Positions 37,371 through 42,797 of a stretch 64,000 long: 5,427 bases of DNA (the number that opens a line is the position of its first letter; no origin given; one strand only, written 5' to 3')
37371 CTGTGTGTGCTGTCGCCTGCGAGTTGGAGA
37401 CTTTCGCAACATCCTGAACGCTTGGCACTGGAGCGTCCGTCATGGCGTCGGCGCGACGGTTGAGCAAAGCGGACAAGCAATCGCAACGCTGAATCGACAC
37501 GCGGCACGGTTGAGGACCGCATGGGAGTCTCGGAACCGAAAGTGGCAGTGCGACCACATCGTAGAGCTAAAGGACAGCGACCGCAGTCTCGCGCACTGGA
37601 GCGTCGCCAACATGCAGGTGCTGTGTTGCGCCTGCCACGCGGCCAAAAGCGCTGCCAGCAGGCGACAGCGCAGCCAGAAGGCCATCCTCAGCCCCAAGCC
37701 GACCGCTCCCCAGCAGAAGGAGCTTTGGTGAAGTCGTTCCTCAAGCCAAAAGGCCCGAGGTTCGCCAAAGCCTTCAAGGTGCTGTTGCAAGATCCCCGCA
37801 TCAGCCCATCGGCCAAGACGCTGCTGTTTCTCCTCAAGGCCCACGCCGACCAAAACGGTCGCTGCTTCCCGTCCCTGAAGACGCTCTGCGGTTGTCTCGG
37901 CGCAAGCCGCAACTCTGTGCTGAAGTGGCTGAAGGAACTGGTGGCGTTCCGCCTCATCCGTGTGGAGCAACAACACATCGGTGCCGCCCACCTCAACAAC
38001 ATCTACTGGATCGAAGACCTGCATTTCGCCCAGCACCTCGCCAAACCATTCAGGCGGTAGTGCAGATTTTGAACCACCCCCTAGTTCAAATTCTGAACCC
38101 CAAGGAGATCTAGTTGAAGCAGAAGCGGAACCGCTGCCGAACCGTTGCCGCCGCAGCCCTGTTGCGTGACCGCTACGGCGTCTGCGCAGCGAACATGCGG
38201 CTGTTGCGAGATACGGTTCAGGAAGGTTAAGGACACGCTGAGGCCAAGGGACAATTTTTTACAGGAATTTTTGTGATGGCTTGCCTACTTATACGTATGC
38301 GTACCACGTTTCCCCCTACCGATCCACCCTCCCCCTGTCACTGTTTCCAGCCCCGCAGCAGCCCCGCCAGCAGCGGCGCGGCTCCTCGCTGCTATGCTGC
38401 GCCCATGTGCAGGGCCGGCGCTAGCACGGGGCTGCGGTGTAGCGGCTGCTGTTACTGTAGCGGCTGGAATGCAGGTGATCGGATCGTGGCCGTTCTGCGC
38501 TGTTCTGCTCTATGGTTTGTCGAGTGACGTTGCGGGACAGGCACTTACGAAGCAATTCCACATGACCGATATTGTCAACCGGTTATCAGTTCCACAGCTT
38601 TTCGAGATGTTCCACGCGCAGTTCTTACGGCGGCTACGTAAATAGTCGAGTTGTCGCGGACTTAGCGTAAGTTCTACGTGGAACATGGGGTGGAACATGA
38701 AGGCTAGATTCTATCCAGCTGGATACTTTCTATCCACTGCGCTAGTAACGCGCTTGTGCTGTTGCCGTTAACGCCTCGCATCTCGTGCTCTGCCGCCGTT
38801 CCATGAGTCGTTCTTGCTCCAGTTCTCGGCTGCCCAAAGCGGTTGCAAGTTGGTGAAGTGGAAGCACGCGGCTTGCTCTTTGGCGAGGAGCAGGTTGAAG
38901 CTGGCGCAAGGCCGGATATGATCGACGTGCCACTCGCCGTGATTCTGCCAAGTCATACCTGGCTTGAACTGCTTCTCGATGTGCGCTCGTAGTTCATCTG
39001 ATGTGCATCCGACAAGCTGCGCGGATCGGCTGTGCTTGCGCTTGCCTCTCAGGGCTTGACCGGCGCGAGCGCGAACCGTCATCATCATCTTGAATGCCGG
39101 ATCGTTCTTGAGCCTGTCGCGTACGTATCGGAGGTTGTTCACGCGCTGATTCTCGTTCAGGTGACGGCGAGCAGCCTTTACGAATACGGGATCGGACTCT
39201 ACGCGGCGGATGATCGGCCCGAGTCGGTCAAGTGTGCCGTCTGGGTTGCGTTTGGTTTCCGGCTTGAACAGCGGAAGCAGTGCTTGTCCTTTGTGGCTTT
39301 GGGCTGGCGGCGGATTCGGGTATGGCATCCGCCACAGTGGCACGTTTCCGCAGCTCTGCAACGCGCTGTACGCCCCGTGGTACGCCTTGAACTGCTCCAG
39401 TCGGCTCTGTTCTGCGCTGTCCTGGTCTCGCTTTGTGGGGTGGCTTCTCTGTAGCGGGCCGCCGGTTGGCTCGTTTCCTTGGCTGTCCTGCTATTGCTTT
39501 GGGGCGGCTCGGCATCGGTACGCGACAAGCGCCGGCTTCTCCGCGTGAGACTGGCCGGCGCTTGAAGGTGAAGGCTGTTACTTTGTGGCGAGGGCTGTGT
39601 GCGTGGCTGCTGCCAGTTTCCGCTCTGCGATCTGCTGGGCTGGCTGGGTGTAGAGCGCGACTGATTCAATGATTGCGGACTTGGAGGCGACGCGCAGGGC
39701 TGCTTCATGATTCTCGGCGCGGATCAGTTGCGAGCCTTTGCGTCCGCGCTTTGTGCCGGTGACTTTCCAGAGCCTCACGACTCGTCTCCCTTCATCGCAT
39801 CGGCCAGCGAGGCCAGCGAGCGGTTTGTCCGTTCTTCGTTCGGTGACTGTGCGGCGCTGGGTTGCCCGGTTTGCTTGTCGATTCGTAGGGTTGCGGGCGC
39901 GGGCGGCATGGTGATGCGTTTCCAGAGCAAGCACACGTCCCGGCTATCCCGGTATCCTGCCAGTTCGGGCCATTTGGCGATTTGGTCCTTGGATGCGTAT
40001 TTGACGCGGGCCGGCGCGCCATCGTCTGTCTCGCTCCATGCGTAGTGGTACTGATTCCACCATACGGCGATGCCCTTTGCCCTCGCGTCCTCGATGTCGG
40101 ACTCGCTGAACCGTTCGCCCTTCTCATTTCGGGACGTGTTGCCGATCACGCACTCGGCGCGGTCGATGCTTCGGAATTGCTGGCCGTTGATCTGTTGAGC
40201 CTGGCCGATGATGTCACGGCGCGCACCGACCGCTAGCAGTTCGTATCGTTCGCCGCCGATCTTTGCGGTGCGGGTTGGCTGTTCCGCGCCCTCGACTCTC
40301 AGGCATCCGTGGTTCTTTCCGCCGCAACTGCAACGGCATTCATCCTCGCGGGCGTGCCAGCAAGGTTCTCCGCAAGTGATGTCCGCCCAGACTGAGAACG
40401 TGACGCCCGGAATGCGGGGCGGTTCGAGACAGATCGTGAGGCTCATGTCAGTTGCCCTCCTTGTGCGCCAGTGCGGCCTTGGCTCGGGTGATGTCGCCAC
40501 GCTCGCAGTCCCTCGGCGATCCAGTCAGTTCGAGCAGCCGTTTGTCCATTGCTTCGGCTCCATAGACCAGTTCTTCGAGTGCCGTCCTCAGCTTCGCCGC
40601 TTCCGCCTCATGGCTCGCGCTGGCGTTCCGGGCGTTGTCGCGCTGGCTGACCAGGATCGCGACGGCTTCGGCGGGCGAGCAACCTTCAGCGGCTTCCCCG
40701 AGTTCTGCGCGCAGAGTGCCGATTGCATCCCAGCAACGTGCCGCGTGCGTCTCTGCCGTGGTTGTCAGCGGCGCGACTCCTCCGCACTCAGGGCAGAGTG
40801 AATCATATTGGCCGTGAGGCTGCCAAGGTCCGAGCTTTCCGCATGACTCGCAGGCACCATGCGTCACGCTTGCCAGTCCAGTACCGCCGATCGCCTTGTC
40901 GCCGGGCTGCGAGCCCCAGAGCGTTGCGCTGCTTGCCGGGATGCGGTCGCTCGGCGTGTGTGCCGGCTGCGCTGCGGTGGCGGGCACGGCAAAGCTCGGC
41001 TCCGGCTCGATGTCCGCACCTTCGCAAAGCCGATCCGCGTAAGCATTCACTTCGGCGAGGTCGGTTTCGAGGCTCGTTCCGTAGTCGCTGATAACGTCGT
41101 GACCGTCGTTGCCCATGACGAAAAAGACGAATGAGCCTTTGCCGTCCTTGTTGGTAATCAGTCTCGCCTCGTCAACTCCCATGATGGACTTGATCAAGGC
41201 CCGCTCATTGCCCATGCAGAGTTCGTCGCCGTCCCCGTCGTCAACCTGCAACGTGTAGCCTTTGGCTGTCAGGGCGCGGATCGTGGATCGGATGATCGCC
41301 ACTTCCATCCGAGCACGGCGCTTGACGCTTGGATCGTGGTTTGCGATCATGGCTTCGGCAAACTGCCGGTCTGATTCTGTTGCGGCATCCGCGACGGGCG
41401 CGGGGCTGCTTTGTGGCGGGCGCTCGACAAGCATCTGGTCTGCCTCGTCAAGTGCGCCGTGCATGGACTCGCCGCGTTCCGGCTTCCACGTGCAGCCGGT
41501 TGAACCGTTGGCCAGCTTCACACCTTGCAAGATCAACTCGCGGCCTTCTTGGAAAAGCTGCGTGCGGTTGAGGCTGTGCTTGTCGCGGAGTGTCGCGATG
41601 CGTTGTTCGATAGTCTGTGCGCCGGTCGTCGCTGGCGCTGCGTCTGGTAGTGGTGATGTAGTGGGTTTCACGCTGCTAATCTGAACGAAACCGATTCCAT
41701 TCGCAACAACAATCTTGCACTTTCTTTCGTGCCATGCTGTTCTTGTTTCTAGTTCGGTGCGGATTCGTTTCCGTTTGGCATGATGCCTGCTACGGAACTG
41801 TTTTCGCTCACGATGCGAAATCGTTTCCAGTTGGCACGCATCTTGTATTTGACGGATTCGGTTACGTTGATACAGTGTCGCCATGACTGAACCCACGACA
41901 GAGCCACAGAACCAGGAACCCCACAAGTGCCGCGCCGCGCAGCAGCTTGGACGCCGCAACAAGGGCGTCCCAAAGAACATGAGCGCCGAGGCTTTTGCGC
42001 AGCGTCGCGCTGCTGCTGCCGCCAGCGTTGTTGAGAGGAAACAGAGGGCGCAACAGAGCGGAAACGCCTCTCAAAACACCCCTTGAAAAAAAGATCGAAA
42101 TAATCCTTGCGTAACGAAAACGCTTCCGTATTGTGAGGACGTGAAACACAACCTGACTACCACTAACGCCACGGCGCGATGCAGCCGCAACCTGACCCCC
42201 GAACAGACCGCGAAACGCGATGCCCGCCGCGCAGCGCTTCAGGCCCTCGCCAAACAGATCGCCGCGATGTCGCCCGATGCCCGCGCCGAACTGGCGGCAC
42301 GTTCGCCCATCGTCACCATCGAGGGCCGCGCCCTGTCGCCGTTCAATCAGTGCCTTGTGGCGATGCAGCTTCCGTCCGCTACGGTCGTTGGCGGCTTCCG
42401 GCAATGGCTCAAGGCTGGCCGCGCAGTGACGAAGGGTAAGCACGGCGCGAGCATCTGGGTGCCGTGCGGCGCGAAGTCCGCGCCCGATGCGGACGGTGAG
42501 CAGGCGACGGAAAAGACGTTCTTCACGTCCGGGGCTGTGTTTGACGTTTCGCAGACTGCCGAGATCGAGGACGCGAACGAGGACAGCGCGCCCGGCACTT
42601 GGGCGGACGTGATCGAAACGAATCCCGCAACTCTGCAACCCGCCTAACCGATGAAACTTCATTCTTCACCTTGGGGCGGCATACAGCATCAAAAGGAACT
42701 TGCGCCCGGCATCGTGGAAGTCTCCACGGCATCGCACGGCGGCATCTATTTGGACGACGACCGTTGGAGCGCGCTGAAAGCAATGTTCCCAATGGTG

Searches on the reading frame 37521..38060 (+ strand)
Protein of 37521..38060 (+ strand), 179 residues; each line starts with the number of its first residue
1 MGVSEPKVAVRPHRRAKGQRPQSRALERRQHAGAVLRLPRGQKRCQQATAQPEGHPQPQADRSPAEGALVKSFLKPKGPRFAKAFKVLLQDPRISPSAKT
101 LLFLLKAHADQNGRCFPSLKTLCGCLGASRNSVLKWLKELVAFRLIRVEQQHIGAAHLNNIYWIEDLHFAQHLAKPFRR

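Call 52: search_protein_families(library=pfam, proteins=[window:37521-38060:+], max_evalue=0.01)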
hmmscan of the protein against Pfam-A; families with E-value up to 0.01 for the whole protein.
window:37521-38060:+ (179 aa): 2 families
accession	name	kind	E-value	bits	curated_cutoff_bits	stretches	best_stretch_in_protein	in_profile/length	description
PF13730.12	HTH_36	-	2.3e-14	53.4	25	1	93-146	2-55/55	Helix-turn-helix domain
PF21984.2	DnaD_N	-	0.0022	18.6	27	1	101-167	19-86/101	DnaD N-terminal domain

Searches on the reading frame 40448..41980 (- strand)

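Call 52: search_protein_families(library=pfam, proteins=[window:40448-41980:-], max_evalue=0.01)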
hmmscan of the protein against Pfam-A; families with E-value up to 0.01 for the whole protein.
window:40448-41980:- (510 aa): 0 families

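Call 88: search_protein_families(library=phrogs, proteins=[window:40448-41980:-], max_evalue=0.0001)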
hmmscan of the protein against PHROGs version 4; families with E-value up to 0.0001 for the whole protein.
window:40448-41980:- (510 aa): 2 families
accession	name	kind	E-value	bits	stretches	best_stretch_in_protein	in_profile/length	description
phrog_4158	-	unknown function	1.4e-17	64.9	1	218-317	32-127/130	-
phrog_5680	-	unknown function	2.7e-05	25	1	218-320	61-168/175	-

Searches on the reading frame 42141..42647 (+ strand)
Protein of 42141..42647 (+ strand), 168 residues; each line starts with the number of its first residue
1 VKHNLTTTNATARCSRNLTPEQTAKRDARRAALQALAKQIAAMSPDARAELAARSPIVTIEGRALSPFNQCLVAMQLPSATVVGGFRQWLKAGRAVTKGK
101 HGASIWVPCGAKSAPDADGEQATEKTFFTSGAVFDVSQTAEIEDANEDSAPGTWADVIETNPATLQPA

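Call 52: search_protein_families(library=pfam, proteins=[window:42141-42647:+], max_evalue=0.01)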
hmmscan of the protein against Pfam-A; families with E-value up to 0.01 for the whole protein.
window:42141-42647:+ (168 aa): 1 family
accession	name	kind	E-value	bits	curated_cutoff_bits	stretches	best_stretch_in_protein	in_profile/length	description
PF08401.16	ArdcN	-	7.6e-07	29.8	22.6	1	44-134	24-123/123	N-terminal domain of anti-restriction factor ArdC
